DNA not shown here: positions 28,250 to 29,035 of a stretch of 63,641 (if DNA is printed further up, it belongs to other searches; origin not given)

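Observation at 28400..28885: Ferritin-like gene embedded between portal and scaffold/capsid genes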

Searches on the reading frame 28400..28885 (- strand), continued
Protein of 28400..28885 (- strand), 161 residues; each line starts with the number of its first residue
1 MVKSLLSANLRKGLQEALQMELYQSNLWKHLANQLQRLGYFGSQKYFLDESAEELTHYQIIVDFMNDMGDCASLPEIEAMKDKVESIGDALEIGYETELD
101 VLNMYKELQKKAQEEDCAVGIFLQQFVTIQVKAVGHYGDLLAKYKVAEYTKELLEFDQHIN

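Call 96: search_dna_similar(query=L057:2-1378:+, collection=phages, mode=protein, max_rows=6, max_evalue=0.001)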
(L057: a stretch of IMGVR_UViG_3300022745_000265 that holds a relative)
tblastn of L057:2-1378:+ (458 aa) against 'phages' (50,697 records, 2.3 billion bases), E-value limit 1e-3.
Records with a match: 832; places in all: 838; records where one place covers at least 80% of the query: 388.
Best place of each record, by identity: <60% 832.
By first word of the organism name: Escherichia 130; Salmonella 93; Flavobacterium 79; Vibrio 68; Pseudomonas 60; Rhodobacter 39; Aeromonas 29; Klebsiella 27; Ralstonia 23; Proteus 21; and 67 more.
By host as written in the record: - 124; Flavobacterium columnare 62; Escherichia coli 54; Rhodobacter capsulatus YW1 39; Pseudomonas aeruginosa 32; Salmonella enterica subsp. enterica serovar Typhimurium 25; Ralstonia solanacearum 21; Salmonella enterica 17; and 245 more.
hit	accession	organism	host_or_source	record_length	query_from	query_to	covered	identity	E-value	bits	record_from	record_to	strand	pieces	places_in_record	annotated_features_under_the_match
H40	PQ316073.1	Pseudomonas phage KT1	Pseudomonas sp. KT_2_4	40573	1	429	94%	43.3%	7e-99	330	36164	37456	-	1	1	record has no annotation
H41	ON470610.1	Escherichia phage vB_EcoM-473R2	Escherichia coli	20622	1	407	89%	45.2%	1e-89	303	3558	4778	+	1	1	portal protein B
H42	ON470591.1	Escherichia phage vB_EcoM-613R2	Escherichia coli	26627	1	407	89%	45.2%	1e-89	303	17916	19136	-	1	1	portal protein B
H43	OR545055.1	Yersinia phage vB_YpM_44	Yersinia pestis EV76-CN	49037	1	407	89%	45.2%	1e-89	303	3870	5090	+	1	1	hypothetical protein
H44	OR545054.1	Yersinia phage vB_YpM_41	Yersinia pestis EV76-CN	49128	1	407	89%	45.2%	1e-89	303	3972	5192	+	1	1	hypothetical protein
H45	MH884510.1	Exiguobacterium phage vB_EalM-137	Exiguobacterium alkaliphilum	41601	1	409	89%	44.3%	2e-96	323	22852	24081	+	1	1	portal protein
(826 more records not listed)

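Call 97: search_dna_similar(query=L151:619-1590:+, collection=phages, mode=protein, max_rows=6, max_evalue=0.001)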
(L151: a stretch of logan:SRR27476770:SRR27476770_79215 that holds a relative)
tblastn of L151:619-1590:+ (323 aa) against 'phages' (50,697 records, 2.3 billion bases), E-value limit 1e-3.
No match.

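Call 99: get_annotated_region(hit=H31, flank=7000)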
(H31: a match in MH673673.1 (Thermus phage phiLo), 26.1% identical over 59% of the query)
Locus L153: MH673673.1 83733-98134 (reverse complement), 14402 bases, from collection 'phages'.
description: Thermus phage phiLo, complete genome.
organism: Thermus phage phiLo (NCBI taxid 2301536)
taxonomy: Viruses; Duplodnaviria; Heunggongvirae; Uroviricota; Caudoviricetes
host: Thermus thermophilus HB8; source: hot spring water; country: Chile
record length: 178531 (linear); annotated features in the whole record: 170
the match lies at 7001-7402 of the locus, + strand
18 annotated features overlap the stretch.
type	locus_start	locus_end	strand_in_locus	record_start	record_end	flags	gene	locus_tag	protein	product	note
CDS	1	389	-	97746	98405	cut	-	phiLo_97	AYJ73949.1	hypothetical protein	gp57 [Mycobacterium phage Doom]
CDS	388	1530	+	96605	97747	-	-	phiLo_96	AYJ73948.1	putative transposase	putative transposase IS605 OrfB [Thermus phage T72]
CDS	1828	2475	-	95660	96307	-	-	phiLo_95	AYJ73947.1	hypothetical protein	-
CDS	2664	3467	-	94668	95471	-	-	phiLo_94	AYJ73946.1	putative peptidase M66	-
CDS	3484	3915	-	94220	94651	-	-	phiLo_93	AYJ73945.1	putative base plate wedge protein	putative base plate wedge protein 53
CDS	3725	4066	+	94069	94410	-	-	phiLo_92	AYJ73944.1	hypothetical protein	-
CDS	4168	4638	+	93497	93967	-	-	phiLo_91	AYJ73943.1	hypothetical protein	-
CDS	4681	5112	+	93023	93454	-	-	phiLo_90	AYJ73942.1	hypothetical protein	-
CDS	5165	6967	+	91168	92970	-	-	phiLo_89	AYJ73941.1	hypothetical protein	-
CDS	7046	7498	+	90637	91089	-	-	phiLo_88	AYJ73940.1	putative ferritin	-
CDS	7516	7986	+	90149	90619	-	-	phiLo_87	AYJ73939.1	hypothetical protein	-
CDS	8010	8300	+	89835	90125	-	-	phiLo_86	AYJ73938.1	hypothetical protein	-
CDS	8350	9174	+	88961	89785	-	-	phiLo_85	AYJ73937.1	putative tail protein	-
CDS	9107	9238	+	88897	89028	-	-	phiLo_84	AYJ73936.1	hypothetical protein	-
CDS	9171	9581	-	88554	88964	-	-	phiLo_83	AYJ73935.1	hypothetical protein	-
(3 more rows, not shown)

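Call 100: search_solved_structures(query=L153:5165-6967:+, max_evalue=1)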
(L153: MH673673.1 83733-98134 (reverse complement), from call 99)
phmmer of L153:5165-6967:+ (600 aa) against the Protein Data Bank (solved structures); distinct sequences matched with E-value up to 1: 1.
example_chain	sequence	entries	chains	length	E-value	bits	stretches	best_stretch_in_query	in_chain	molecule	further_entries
7fj1_E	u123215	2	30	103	0.33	12.8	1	370-456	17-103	Small capsomere-interacting protein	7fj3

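Call 101: search_dna_similar(query=L153:5165-6967:+, collection=phages, mode=protein, max_rows=25, max_evalue=0.001, rows=spread)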
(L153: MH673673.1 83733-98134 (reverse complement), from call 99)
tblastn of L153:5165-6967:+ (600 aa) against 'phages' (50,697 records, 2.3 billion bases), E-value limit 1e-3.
Records with a match: 1; places in all: 1; records where one place covers at least 80% of the query: 1.
Best place of each record, by identity: >=99% 1.
By first word of the organism name: Thermus 1.
By host as written in the record: Thermus thermophilus HB8 1.
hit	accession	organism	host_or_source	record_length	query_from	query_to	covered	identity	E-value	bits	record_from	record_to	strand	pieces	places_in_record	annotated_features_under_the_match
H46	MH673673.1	Thermus phage phiLo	Thermus thermophilus HB8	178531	1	600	100%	100.0%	0e+0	1077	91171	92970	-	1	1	hypothetical protein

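Call 121: find_related_loci(query=L059:6723-7211:+, collection=viral_contigs, flank=5000)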
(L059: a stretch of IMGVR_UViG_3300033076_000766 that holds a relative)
Query L059:6723-7211:+ (162 aa) in viral_contigs; peptide patterns used: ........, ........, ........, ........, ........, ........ (x = any residue, [..] = any of these).
24 stretches matched a pattern; 16 encode a relative of the query (tblastn E <= 1e-3); 16 distinct loci.
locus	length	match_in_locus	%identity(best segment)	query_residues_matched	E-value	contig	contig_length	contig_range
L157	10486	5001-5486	100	1-162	8e-108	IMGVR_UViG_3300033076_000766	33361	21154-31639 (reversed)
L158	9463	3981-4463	70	3-161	8e-74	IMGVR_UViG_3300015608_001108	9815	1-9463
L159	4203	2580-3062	70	3-161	8e-74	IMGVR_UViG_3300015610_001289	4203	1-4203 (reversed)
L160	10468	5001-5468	62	7-160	2e-61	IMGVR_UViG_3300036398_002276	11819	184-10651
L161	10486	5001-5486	59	7-160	4e-60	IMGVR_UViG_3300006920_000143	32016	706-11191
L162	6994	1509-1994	59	7-160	4e-60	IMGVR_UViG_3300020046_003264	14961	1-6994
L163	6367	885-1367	60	3-160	1e-59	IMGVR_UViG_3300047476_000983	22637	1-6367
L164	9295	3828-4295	57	7-160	4e-58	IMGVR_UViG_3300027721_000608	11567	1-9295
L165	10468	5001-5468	57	7-160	1e-55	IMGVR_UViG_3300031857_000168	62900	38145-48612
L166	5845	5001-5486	50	1-160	3e-49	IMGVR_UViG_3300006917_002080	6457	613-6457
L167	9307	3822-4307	50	1-160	3e-49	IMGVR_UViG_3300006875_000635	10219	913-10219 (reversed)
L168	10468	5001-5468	59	7-160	2e-58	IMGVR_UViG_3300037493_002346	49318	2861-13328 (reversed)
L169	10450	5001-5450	47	15-161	1e-42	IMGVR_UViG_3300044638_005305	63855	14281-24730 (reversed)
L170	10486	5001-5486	41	1-161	5e-34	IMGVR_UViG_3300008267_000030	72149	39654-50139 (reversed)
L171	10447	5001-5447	44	14-161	4e-32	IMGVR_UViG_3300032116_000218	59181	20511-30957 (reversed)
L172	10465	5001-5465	41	7-159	5e-32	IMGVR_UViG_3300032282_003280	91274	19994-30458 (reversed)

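Call 122: find_related_loci(query=L049:8998-9498:+, collection=viral_contigs, flank=5000)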
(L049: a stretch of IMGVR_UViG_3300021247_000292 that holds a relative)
Query L049:8998-9498:+ (166 aa) in viral_contigs; peptide patterns used: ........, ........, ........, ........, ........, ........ (x = any residue, [..] = any of these).
15 stretches matched a pattern; 6 encode a relative of the query (tblastn E <= 1e-3); 6 distinct loci.
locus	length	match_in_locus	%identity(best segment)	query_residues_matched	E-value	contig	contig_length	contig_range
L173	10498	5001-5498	100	1-166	8e-113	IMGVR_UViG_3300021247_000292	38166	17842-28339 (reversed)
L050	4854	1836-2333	87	1-166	5e-101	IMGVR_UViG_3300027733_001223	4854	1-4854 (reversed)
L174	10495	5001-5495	62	1-165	3e-66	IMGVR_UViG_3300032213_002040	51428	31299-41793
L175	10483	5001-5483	52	5-166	7e-54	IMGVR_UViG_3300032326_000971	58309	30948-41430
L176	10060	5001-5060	65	3-22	2e-4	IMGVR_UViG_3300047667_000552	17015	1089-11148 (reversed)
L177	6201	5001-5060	65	3-22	2e-4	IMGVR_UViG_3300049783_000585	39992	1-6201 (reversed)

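Call 125: search_dna_similar(query=L167:1532-3499:+, collection=phages, mode=protein, max_rows=6, max_evalue=0.001)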
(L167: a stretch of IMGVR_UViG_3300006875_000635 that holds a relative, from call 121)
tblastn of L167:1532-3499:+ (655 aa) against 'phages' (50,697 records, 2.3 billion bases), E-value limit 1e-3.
Records with a match: 51; places in all: 51; records where one place covers at least 80% of the query: 4.
Best place of each record, by identity: <60% 51.
By first word of the organism name: Brucella 41; Myxococcus 3; Bacteriophage 2; Stenotrophomonas 1; Bradyrhizobium 1; Rhizobium 1; Ruegeria 1; Microcystis 1.
By host as written in the record: Brucella abortus S19 14; Brucella sp. 6; Brucella abortus 141 5; Brucella abortus 4; Myxococcus xanthus strain DK883 2; - 2; Brucella melitensis 16M 2; brucella abortus 141 2; and 13 more.
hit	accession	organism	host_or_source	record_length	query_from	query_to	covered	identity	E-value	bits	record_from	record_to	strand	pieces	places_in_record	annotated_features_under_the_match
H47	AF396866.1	Myxococcus phage Mx8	Myxococcus xanthus strain DK883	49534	23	623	92%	41.6%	1e-131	433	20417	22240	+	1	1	virion structural protein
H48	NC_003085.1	Myxococcus phage Mx8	Myxococcus xanthus strain DK883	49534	23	623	92%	41.6%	1e-131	433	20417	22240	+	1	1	portal protein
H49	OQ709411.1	Myxococcus phage Mx9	Myxococcus xanthus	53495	3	579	88%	43.1%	8e-136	445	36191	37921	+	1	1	putative portal protein | hypothetical protein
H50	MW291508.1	Stenotrophomonas phage BUCT555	Stenotrophomonas maltophilia 1207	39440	17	597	89%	34.4%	1e-85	299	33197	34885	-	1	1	hypothetical protein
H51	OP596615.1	Bradyrhizobium phage ppBjS10J-1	Bradyrhizobium japonicum S10J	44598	33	497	71%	35.9%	2e-86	301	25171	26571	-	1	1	hypothetical protein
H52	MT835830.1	Bacteriophage sp.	human fecal samples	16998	31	517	74%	30.0%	2e-61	228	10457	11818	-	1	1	record has no annotation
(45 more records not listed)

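Call 126: search_dna_similar(query=L172:4234-4932:+, collection=phages, mode=protein, max_rows=6, max_evalue=0.001)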
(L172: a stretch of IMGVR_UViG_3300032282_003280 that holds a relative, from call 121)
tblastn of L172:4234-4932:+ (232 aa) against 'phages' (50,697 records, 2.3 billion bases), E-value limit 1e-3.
No match.

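Call 127: get_annotated_region(hit=H48, flank=5500)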
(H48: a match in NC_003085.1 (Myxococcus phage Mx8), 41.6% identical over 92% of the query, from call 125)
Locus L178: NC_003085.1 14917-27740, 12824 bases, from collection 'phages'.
description: Myxococcus phage Mx8, complete genome.
organism: Myxococcus phage Mx8 (NCBI taxid 49964)
taxonomy: Viruses; Duplodnaviria; Heunggongvirae; Uroviricota; Caudoviricetes; Myxoctovirus; Myxoctovirus Mx8
host: Myxococcus xanthus strain DK883; source: -; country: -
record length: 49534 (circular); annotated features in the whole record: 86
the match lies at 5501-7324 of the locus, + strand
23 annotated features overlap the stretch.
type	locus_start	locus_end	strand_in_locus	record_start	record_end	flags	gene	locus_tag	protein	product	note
CDS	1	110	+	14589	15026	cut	-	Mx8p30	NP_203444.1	HNH endonuclease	homologue of Uoi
CDS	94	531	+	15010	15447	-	-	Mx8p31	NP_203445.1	hypothetical protein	-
CDS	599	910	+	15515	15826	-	-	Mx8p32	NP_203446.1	hypothetical protein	-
CDS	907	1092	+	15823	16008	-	-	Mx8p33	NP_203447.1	hypothetical protein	-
CDS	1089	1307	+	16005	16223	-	-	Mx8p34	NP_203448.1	hypothetical protein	-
CDS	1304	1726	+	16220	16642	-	-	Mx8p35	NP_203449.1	hypothetical protein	-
CDS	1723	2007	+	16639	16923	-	-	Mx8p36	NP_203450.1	hypothetical protein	-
CDS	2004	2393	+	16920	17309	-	-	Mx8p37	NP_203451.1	hypothetical protein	-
CDS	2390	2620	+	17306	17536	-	-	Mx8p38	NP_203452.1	hypothetical protein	-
CDS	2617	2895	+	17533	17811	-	-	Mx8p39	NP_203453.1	hypothetical protein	-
CDS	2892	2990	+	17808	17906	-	-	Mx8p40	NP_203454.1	hypothetical protein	-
CDS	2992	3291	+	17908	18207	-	-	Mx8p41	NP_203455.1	hypothetical protein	-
CDS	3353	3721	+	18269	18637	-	-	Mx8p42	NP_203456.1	hypothetical protein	-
CDS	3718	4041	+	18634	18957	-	-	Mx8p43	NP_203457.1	hypothetical protein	-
CDS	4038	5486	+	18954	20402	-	-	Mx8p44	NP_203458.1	terminase large subunit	-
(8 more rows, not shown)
